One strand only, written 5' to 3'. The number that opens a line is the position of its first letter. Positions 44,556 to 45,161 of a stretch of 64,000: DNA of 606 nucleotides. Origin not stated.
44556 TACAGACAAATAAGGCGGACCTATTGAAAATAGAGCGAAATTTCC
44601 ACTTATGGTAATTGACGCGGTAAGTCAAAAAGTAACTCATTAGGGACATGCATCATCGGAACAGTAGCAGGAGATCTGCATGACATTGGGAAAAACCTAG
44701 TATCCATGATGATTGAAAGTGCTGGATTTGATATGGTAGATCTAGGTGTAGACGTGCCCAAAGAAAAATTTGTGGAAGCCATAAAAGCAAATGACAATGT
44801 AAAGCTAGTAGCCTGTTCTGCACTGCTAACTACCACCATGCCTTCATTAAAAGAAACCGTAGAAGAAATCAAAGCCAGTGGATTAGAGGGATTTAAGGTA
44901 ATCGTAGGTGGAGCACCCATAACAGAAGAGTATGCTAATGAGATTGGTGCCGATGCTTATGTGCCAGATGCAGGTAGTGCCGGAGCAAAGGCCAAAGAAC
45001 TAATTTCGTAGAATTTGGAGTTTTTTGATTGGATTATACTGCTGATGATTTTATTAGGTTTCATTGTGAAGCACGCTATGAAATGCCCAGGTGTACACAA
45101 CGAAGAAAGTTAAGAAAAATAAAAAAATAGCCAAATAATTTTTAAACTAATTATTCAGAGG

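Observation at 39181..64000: Five PucR-family regulators (plus a sixth fragment) in 25 kb, each beside a different C1/tetrahydrofolate-type module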

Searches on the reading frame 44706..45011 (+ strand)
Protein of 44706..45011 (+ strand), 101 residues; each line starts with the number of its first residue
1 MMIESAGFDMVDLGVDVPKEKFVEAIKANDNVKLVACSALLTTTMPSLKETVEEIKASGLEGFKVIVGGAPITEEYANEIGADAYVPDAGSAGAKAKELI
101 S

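Call 5: search_protein_families(library=pfam, proteins=[window:44706-45011:+], max_evalue=0.01)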
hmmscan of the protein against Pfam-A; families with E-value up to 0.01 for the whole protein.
window:44706-45011:+ (101 aa): 1 family
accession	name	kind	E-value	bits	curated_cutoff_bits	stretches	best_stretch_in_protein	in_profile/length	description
PF02310.24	B12-binding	-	3.6e-17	62.7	32.1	1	2-86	23-109/121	B12 binding domain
